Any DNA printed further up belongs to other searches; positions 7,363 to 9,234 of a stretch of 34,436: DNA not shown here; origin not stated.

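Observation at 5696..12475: Orphan T2SS/type-IV-filament assembly module (J-like pseudopilin <-> K-L-M-C/P-liposecretin) lacking motor, platform, major pilin and peptidase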

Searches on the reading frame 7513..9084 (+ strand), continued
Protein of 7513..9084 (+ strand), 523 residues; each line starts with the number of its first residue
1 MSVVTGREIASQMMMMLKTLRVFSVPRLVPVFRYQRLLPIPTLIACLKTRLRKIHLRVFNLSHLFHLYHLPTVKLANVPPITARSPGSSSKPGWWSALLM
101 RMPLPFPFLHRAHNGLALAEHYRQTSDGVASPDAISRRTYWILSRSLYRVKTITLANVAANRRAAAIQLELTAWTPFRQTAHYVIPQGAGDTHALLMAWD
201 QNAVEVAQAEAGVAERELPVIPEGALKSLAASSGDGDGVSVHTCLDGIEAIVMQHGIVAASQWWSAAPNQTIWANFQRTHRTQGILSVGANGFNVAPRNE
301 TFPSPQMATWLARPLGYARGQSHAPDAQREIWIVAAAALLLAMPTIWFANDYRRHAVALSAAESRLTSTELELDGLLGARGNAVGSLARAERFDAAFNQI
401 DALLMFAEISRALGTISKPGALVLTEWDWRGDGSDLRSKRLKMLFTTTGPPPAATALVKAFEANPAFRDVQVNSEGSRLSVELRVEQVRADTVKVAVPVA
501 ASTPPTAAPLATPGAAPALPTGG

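Call 45: fold_search(model_id=the predicted structure, library=pdb)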
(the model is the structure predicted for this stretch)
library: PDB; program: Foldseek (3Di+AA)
matches with E <= 10: 1250; with E <= 0.001: 3
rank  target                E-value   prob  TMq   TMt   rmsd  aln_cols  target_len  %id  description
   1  3hrg                  3.0e-04  1.00  0.13  0.20  14.7       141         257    8  Crystal structure of Bacteroides thetaiotaomicron BT_3980, protein with actin-like ATPase fold and unknown function (NP_ (released 2009-06-23)
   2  3jc8_Ma               3.4e-04  1.00  0.18  0.20  14.9       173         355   14  Architectural model of the type IVa pilus machine in a piliated state (released 2016-03-16)
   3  2ych_A                5.9e-04  1.00  0.16  0.19  14.2       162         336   13  PilM-PilN type IV pilus biogenesis complex (released 2011-05-11)
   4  5n7l                  1.3e-02  0.99  0.14  0.51   4.1        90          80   12  Crystal structure of the periplasmic domain of XcpY, tI crystal form. (released 2018-03-14)
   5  3jc8_Oa               1.3e-02  0.92  0.15  0.29  22.0       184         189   15  Architectural model of the type IVa pilus machine in a piliated state (released 2016-03-16)
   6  6e52_B                1.8e-02  0.99  0.14  0.23   6.6        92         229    9  Chimeric structure of Saccharomyces cerevisiae GCN4 leucine zipper fused to Staphylococcus aureus AgrC cytoplasmic his (released 2019-02-27)
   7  3wt0_D                2.6e-02  0.66  0.14  0.15  13.5       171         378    8  Crystal Structure Analysis of Cell Division Protein (released 2015-04-29)
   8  6ghu_A                3.5e-02  0.97  0.14  0.52   4.0        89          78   13  Crystal structure of the periplasmic domain of XcpY, oP crystal form. (released 2018-11-21)
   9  4czg                  3.7e-02  0.66  0.11  0.14  13.2        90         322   17  C. crescentus MreB, single filament, ADP, A22 inhibitor (released 2014-06-11)
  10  2rjz_A                4.2e-02  0.84  0.15  0.35   5.4        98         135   15  Crystal structure of the type 4 fimbrial biogenesis protein PilO from Pseudomonas aeruginosa (released 2007-11-06)
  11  4czk                  4.2e-02  0.66  0.11  0.14  11.9        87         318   15  C. crescentus MreB, single filament, AMPPNP, MP265 inhibitor (released 2014-06-11)
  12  9a51_A                4.4e-02  0.60  0.11  0.13  13.2        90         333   16  Integrative model of MBL-YTXH by crosslinking MS and deep learning (released 2024-09-18)
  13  2rjz_B                4.7e-02  0.80  0.15  0.36   8.5       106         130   17  Crystal structure of the type 4 fimbrial biogenesis protein PilO from Pseudomonas aeruginosa (released 2007-11-06)
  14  5tkw                  5.0e-02  0.54  0.15  0.23  12.8       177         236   13  1.35 Angstrom Resolution Crystal Structure of a Pullulanase-specific Type II Secretion System Integral Cytoplasmic Membr (released 2016-10-19)
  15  3wt0_C                5.3e-02  0.84  0.16  0.18  11.5       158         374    8  Crystal Structure Analysis of Cell Division Protein (released 2015-04-29)
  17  1yf5                  6.0e-02  0.80  0.15  0.24  10.0       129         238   11  Cyto-Epsl: The Cytoplasmic Domain Of Epsl, An Inner Membrane Component Of The Type II Secretion System Of Vibrio Cholera (released 2005-05-03)
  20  4pht_X                7.7e-02  0.54  0.15  0.25  12.8       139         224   14  ATPase GspE in complex with the cytoplasmic domain of GspL from the Vibrio vulnificus type II Secretion system (released 2014-11-26)
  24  4pht_Y                9.2e-02  0.51  0.15  0.25  12.8       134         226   14  ATPase GspE in complex with the cytoplasmic domain of GspL from the Vibrio vulnificus type II Secretion system (released 2014-11-26)
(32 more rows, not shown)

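Call 46: find_homologous_proteins(query=A5, max_evalue=0.00001)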
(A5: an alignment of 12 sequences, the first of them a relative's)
Query A5 (12 sequences) (405 aa, profile of the alignment): 32 proteins with E <= 0.00001 among 8000 candidates.
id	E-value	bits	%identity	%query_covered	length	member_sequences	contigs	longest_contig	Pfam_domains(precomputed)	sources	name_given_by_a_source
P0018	4.1e-144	498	100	100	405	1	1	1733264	-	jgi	jgi:hypothetical protein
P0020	3.0e-139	482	35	96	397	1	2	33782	-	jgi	jgi:hypothetical protein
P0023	8.3e-130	451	28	93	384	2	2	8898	-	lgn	-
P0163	3.3e-127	443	45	93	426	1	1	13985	-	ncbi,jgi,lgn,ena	jgi:hypothetical protein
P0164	3.7e-127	443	42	99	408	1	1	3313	-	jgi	jgi:hypothetical protein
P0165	6.5e-126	438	44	97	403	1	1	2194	-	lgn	-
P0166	9.1e-123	428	43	97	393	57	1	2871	-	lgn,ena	-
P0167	2.4e-122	427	44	99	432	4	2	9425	-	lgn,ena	-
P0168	5.1e-121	422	44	97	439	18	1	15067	-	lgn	-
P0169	2.3e-113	397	47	82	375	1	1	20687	-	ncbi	-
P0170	4.2e-113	396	47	84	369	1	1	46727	-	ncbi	-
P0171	4.8e-113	396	30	91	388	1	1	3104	-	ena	-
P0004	6.6e-112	392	34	94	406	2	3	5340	-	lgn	-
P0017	3.0e-108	380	44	78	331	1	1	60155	-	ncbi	-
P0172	3.4e-108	380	45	83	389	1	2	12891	-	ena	-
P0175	3.3e-95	337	27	95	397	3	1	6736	-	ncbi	-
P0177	2.8e-93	331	26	83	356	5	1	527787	-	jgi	-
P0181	8.4e-89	316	26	92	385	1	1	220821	-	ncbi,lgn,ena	-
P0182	8.7e-89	316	27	79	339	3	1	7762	-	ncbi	-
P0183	7.4e-88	313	26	79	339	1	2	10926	-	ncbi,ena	-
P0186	2.6e-85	305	29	79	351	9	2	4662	-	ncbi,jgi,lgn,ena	-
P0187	4.7e-85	304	27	79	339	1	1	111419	-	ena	-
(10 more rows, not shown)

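Call 47: find_encoding_contigs(protein=P0018, flank=10000, max_places=1)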
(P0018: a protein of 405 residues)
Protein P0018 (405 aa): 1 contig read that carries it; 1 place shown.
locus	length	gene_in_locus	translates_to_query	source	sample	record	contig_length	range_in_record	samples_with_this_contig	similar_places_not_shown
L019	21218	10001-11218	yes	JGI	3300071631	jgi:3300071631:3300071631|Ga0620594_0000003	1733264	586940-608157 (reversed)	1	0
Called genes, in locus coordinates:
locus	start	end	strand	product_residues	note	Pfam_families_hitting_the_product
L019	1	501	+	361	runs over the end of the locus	PF00730:HhH-GPD, PF00633:HHH (weak), PF14815:NUDIX_4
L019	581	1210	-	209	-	PF02190:LON_substr_bdg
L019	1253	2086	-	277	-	PF03668:RapZ-like_N, PF22740:PapZ_C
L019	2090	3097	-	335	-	PF02603:Hpr_kinase_N, PF07475:Hpr_kinase_C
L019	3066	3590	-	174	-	PF00359:PTS_EIIA_2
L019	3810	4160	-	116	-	PF02482:Ribosomal_S30AE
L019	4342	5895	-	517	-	PF00309:Sigma54_AID, PF04963:Sigma54_CBD, PF04552:Sigma54_DBD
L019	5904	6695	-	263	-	PF00005:ABC_tran, PF12399:BCA_ABC_TP_C (weak)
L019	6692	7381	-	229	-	PF03968:LptD_N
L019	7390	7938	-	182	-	PF06835:LptC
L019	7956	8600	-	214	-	PF07963:N_methyl (weak)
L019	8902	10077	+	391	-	PF21687:T2SSK_1st, PF03934:T2SSK (weak)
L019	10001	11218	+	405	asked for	-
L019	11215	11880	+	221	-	-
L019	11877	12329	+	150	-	-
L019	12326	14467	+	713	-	PF03958:Secretin_N, PF00263:Secretin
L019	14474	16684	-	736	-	PF11412:DsbD_N, PF02683:DsbD_TM, PF13098:Thioredoxin_2 (weak), PF13899:Thioredoxin_7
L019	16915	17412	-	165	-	PF07963:N_methyl (weak)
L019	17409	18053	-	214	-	PF07963:N_methyl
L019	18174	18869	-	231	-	PF03544:TonB_C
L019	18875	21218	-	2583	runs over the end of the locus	PF05567:T4P_PilY1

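Call 48: find_encoding_contigs(protein=P0017, flank=10000, max_places=1)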
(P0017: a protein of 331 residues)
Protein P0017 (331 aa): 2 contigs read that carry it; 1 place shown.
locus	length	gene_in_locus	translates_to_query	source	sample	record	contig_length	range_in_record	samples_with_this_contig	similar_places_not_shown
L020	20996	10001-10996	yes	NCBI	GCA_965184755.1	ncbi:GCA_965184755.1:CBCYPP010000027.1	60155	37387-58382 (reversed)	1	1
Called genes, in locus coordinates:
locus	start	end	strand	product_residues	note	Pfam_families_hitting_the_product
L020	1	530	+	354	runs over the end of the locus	PF00730:HhH-GPD, PF14815:NUDIX_4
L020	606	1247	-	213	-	PF02190:LON_substr_bdg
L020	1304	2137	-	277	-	PF03668:RapZ-like_N, PF22740:PapZ_C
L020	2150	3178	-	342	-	PF02603:Hpr_kinase_N, PF07475:Hpr_kinase_C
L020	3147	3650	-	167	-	PF00359:PTS_EIIA_2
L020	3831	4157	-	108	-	PF02482:Ribosomal_S30AE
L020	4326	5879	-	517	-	PF00309:Sigma54_AID, PF04963:Sigma54_CBD, PF04552:Sigma54_DBD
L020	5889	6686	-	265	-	PF00005:ABC_tran, PF12399:BCA_ABC_TP_C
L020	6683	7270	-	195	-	PF03968:LptD_N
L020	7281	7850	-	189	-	PF06835:LptC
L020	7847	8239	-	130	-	-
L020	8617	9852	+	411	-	PF21687:T2SSK_1st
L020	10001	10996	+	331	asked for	-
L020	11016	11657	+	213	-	-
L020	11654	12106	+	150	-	-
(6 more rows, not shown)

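Call 49: find_encoding_contigs(protein=P0170, flank=10000, max_places=1)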
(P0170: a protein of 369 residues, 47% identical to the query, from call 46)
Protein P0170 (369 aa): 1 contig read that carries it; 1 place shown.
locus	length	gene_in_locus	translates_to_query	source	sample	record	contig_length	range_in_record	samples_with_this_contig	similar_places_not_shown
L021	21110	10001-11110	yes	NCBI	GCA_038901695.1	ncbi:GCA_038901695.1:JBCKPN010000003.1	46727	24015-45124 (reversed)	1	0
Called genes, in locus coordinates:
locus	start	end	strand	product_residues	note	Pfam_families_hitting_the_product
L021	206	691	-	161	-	PF02190:LON_substr_bdg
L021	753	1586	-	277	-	PF03668:RapZ-like_N, PF22740:PapZ_C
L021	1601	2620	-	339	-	PF02603:Hpr_kinase_N, PF07475:Hpr_kinase_C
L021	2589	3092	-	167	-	PF00359:PTS_EIIA_2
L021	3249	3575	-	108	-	PF02482:Ribosomal_S30AE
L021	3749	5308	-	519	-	PF00309:Sigma54_AID, PF04963:Sigma54_CBD, PF04552:Sigma54_DBD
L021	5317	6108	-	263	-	PF00005:ABC_tran, PF12399:BCA_ABC_TP_C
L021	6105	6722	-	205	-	PF03968:LptD_N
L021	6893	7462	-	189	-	PF06835:LptC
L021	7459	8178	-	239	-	PF07963:N_methyl (weak)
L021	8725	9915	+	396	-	PF21687:T2SSK_1st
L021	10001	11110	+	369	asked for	-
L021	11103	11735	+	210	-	-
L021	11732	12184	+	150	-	-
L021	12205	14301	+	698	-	PF03958:Secretin_N, PF00263:Secretin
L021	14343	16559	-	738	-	PF11412:DsbD_N, PF02683:DsbD_TM, PF03190:Thioredox_DsbH (weak), PF13098:Thioredoxin_2, PF13899:Thioredoxin_7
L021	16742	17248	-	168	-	-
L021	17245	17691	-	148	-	PF07963:N_methyl (weak)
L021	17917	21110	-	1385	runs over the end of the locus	PF05567:T4P_PilY1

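Call 50: search_protein_families(library=ncbifam, alignment_id=A3, max_evalue=0.1)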
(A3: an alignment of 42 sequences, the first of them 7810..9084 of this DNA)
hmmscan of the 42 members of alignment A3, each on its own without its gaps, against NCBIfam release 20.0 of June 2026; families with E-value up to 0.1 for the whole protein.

A. member 1, window:7810-9084:+ (424 aa): 0 families

B. families by the number of members that match (of 42 scanned): 9 families
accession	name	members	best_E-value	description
TIGR02209.1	ftsL_broad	1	0.0024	cell division protein FtsL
TIGR01709.2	typeII_sec_gspL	1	0.0035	type II secretion system protein GspL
NF052247.1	SorT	1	0.0039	SorT family sulfite dehydrogenase catalytic subunit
NF033183.2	colliding_TM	1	0.0098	low-complexity tail membrane protein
NF008025.0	PRK10755.1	1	0.013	two-component system sensor histidine kinase PmrB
TIGR03348.1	VI_IcmF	1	0.027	type VI secretion system membrane subunit TssM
NF009294.0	PRK12651.1-5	1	0.04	Na+/H+ antiporter subunit E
TIGR01140.1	L_thr_O3P_dcar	1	0.045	threonine-phosphate decarboxylase CobD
NF038338.1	FAAL_FadD28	1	0.075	fatty-acid--AMP ligase FAAL28/FadD28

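Call 51: predict_structure(alignment_id=A4)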
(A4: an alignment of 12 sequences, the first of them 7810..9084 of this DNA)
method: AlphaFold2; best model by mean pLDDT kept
length: 424 residues; sequences in the alignment: 12
mean_pLDDT: 67.2   pTM: 0.46
mean pLDDT of the five models: 67.2, 66.6, 65.4, 60.3, 58.9
residues with pLDDT >= 90: 23; 70-90: 214; 50-70: 95; < 50: 92
segments of 3 or more residues with pLDDT < 50: 1-23, 25-37, 190-198, 222-228, 390-424
pLDDT, mean of each block of 10 residues (from residue 1): 35 38 41 41 82 91 85 84 88 89 78 64 81 61 84 86 89 87 61 43 77 75 48 74 74 73 75 67 59 52 64 71 73 56 77 75 76 78 70 35 37 39 39
secondary structure, 60 per line:
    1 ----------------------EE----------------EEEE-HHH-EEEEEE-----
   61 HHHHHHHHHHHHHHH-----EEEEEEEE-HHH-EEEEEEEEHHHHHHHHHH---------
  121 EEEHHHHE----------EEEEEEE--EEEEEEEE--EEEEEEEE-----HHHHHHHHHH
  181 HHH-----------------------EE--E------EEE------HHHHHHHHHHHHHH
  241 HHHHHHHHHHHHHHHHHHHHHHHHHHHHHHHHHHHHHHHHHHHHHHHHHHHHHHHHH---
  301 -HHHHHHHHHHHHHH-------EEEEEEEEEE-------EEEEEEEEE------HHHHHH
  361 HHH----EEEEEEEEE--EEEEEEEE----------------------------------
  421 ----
elements in order: E41-44 E50-55 H61-75 E81-88 E94-101 H102-111 E121-123 H124-127 E139-145 E148-155 E158-165 H171-183 E218-220 H227-297 H302-315 E323-332 E340-348 H355-363 E368-376 E379-386

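Call 55: fold_search(model_id=the predicted structure, library=pdb)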
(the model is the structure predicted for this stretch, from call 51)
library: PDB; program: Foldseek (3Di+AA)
matches with E <= 10: 1000; with E <= 0.001: 0
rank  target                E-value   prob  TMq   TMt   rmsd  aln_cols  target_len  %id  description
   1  5tkw                  9.8e-03  1.00  0.23  0.37   5.1       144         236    8  1.35 Angstrom Resolution Crystal Structure of a Pullulanase-specific Type II Secretion System Integral Cytoplasmic Membr (released 2016-10-19)
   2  3hrg                  2.5e-02  0.99  0.23  0.34   5.4       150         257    7  Crystal structure of Bacteroides thetaiotaomicron BT_3980, protein with actin-like ATPase fold and unknown function (NP_ (released 2009-06-23)
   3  3jc8_Oa               2.5e-02  0.97  0.15  0.28  12.3       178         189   13  Architectural model of the type IVa pilus machine in a piliated state (released 2016-03-16)
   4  1yf5                  2.8e-02  1.00  0.22  0.35   4.7       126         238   10  Cyto-Epsl: The Cytoplasmic Domain Of Epsl, An Inner Membrane Component Of The Type II Secretion System Of Vibrio Cholera (released 2005-05-03)
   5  4pht_X                3.2e-02  0.99  0.20  0.35   4.9       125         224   13  ATPase GspE in complex with the cytoplasmic domain of GspL from the Vibrio vulnificus type II Secretion system (released 2014-11-26)
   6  4pht_Y                4.2e-02  0.98  0.20  0.34   4.7       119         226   11  ATPase GspE in complex with the cytoplasmic domain of GspL from the Vibrio vulnificus type II Secretion system (released 2014-11-26)
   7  7t7i_B                5.5e-02  0.92  0.13  0.21   8.5        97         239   16  EBV nuclear egress complex (released 2022-07-06)
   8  5n7l                  5.8e-02  0.96  0.14  0.50   4.4        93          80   15  Crystal structure of the periplasmic domain of XcpY, tI crystal form. (released 2018-03-14)
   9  6e52_B                6.9e-02  0.98  0.12  0.21   5.8        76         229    5  Chimeric structure of Saccharomyces cerevisiae GCN4 leucine zipper fused to Staphylococcus aureus AgrC cytoplasmic his (released 2019-02-27)
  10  6ghu_A                1.3e-01  0.93  0.14  0.51   4.2        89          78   13  Crystal structure of the periplasmic domain of XcpY, oP crystal form. (released 2018-11-21)
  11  1xn9_MODEL_1_A        1.3e-01  0.75  0.11  0.35  11.7       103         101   12  Solution Structure of Methanosarcina mazei Protein RPS24E: The Northeast Structural Genomics Consortium Target (released 2004-12-14)
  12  8g6d_L                1.8e-01  0.92  0.15  0.23   6.2        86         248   13  HSV-1 Nuclear Egress Complex (SUP; UL31-R229L) (released 2024-01-10)
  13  2rjz_A                1.9e-01  0.69  0.14  0.34   5.5        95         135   16  Crystal structure of the type 4 fimbrial biogenesis protein PilO from Pseudomonas aeruginosa (released 2007-11-06)
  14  1r62                  2.0e-01  0.54  0.12  0.27   7.6        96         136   12  Crystal structure of the C-terminal Domain of the Two-Component System Transmitter Protein NRII (NtrB) (released 2004-06-15)
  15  8a3w_SZ               2.1e-01  0.38  0.10  0.26  11.3       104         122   10  CRYO-EM STRUCTURE OF LEISHMANIA MAJOR 80S RIBOSOME : WILD TYPE (released 2023-12-20)
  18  2rjz_B                2.8e-01  0.41  0.13  0.33   8.0       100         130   16  Crystal structure of the type 4 fimbrial biogenesis protein PilO from Pseudomonas aeruginosa (released 2007-11-06)
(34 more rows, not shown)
